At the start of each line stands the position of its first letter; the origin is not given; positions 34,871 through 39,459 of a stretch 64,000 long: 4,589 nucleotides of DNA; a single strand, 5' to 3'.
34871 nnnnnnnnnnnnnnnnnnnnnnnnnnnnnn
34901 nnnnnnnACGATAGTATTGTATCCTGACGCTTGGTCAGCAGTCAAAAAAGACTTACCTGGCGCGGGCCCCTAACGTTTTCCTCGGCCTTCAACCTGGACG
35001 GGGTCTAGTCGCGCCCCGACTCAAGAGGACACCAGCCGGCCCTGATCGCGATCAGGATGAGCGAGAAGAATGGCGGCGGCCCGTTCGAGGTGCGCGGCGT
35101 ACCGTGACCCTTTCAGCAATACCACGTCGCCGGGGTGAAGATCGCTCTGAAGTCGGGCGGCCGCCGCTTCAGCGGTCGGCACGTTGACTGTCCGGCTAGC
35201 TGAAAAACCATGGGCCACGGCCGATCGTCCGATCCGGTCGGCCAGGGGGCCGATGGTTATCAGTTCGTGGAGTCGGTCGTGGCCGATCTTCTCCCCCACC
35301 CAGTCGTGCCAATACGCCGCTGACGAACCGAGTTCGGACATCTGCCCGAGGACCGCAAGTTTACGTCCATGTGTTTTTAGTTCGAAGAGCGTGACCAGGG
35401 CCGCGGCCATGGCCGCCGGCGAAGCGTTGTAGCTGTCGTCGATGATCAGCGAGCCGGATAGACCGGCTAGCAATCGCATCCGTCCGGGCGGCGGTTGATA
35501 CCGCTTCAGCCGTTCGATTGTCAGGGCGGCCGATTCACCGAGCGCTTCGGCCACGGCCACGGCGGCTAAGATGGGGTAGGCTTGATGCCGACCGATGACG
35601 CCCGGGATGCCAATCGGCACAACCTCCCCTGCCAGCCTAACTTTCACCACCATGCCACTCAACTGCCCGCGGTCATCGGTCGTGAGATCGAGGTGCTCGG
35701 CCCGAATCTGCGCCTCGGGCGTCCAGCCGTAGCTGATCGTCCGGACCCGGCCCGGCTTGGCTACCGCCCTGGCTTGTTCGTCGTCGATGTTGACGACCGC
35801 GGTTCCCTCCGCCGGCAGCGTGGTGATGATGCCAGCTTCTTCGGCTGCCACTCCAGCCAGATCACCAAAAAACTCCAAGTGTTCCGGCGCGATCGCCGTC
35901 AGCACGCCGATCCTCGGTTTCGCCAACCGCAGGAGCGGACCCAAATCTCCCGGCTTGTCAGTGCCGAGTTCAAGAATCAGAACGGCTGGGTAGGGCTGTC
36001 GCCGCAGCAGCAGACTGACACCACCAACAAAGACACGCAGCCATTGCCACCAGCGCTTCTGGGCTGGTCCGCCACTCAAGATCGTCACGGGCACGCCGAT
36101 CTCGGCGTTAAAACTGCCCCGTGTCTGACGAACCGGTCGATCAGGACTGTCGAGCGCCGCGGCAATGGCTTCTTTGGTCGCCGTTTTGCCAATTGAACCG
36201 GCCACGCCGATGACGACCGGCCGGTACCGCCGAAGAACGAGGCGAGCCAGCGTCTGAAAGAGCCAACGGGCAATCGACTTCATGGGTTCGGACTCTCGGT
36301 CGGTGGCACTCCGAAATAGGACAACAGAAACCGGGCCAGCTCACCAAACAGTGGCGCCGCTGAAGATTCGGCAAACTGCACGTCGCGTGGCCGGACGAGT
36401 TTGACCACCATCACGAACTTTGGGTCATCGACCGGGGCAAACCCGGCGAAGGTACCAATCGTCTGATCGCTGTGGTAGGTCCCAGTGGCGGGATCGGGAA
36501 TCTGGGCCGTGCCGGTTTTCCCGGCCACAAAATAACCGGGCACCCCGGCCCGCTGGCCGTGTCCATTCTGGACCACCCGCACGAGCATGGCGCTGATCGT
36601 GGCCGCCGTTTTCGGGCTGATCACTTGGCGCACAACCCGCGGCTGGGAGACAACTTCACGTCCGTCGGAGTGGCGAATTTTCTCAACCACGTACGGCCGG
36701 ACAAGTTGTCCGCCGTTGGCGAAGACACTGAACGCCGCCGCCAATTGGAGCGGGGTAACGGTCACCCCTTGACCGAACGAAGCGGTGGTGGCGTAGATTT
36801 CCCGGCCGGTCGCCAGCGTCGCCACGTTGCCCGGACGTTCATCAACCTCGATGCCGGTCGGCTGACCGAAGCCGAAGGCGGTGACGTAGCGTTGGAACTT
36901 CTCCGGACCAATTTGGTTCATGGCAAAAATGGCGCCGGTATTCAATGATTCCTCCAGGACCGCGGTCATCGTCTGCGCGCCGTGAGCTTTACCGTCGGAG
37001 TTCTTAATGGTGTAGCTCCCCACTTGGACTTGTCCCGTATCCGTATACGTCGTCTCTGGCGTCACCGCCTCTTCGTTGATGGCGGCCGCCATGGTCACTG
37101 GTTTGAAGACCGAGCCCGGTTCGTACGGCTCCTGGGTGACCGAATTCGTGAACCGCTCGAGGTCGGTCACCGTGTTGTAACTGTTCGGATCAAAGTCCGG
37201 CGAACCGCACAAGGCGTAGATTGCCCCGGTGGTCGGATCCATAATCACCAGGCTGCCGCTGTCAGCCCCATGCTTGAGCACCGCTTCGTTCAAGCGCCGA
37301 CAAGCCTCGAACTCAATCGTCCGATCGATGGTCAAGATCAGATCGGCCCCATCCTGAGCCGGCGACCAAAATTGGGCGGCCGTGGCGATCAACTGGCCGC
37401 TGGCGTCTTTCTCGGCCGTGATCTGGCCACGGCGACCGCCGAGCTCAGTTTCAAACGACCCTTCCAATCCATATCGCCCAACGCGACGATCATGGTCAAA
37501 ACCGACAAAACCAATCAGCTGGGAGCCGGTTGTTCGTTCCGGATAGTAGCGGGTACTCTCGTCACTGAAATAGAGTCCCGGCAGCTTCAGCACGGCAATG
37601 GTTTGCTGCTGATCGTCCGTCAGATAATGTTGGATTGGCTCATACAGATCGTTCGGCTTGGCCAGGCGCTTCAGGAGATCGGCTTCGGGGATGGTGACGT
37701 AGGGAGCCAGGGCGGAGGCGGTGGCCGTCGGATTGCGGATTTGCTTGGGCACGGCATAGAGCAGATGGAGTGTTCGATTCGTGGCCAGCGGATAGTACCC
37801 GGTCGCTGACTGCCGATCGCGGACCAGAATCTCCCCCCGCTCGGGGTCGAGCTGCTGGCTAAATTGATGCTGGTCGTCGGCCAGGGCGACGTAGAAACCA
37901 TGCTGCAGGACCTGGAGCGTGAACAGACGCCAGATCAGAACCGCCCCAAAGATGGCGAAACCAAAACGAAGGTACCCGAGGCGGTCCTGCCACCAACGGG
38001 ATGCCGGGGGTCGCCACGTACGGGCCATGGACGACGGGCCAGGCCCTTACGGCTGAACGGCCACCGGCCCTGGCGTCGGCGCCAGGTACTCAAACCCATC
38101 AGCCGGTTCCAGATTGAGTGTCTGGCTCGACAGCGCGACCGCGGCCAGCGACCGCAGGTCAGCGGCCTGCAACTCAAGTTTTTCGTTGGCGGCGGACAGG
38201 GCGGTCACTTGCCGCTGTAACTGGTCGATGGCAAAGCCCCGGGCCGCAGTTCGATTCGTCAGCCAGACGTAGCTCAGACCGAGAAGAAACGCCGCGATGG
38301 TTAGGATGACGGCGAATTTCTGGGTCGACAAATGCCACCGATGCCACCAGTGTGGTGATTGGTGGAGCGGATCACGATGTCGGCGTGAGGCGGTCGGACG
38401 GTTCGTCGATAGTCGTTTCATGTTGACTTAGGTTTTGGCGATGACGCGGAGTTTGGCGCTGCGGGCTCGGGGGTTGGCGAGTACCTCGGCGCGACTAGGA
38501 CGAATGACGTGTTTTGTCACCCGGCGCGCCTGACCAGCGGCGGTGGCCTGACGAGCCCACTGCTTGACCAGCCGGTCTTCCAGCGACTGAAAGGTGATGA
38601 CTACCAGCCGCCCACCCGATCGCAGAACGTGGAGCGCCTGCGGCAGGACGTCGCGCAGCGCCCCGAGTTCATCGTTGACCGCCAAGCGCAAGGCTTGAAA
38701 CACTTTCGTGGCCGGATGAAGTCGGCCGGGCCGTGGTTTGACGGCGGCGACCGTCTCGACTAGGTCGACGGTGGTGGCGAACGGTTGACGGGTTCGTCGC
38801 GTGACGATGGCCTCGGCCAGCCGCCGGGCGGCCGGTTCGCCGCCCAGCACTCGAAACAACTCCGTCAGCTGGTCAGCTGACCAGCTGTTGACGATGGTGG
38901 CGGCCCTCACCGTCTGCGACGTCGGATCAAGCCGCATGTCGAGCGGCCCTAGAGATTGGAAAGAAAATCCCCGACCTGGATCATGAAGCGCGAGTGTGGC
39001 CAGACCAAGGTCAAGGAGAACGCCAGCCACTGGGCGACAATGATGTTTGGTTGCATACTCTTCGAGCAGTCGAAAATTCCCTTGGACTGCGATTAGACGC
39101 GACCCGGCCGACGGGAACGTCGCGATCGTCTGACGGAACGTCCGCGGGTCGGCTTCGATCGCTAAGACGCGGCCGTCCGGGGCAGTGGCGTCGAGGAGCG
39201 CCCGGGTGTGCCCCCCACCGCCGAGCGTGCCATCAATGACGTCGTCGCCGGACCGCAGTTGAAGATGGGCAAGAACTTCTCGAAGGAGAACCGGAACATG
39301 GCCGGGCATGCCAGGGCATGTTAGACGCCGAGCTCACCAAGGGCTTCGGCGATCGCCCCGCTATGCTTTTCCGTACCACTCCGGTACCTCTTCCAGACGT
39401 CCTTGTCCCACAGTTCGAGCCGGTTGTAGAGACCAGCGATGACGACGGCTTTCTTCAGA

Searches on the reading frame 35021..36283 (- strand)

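Call 80: search_protein_families(library=pfam, proteins=[window:35021-36283:-], max_evalue=0.01)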
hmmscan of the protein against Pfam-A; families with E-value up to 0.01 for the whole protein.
window:35021-36283:- (420 aa): 2 families
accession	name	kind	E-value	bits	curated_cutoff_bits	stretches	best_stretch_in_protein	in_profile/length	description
PF08245.18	Mur_ligase_M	-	2.8e-25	89.9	24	1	100-245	58-200/200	Mur ligase middle domain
PF02875.26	Mur_ligase_C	-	1.9e-17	64.7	28.4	1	267-394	1-127/127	Mur ligase, glutamate ligase domain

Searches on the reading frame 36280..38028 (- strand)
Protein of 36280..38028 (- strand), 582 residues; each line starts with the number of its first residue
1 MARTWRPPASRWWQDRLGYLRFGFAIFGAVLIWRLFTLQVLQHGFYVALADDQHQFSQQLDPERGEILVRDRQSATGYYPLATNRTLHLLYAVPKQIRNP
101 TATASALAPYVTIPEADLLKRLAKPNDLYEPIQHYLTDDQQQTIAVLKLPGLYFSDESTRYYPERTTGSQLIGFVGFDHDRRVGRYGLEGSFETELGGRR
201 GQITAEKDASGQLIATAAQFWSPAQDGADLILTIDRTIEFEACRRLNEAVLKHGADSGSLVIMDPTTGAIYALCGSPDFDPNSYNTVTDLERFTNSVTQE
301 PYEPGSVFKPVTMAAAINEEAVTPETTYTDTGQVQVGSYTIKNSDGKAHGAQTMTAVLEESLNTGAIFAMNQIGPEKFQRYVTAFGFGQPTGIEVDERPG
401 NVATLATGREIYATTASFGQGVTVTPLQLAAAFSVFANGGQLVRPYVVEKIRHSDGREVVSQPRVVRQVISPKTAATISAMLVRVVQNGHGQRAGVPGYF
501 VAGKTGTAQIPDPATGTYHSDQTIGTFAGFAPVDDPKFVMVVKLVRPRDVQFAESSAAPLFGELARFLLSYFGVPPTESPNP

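Call 80: search_protein_families(library=pfam, proteins=[window:36280-38028:-], max_evalue=0.01)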
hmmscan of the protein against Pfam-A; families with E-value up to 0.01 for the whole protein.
window:36280-38028:- (582 aa): 2 families
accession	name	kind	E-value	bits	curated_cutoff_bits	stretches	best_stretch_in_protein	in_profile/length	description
PF00905.27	Transpeptidase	-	1.2e-75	255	22.1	1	258-564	1-297/299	Penicillin binding protein transpeptidase domain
PF03717.20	PBP_dimer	-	4.8e-16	60.1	24.4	1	61-216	3-178/180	Penicillin-binding Protein dimerisation domain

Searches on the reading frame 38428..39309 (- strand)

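Call 80: search_protein_families(library=pfam, proteins=[window:38428-39309:-], max_evalue=0.01)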
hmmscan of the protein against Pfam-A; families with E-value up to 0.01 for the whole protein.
window:38428-39309:- (293 aa): 2 families
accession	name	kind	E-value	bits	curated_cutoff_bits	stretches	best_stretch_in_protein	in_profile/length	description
PF01795.25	Methyltransf_5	-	1e-84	285.1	27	1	3-292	3-308/309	MraW methylase family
PF13602.12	ADH_zinc_N_2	-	0.0011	20.4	27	0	222-277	37-91/134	Zinc-binding dehydrogenase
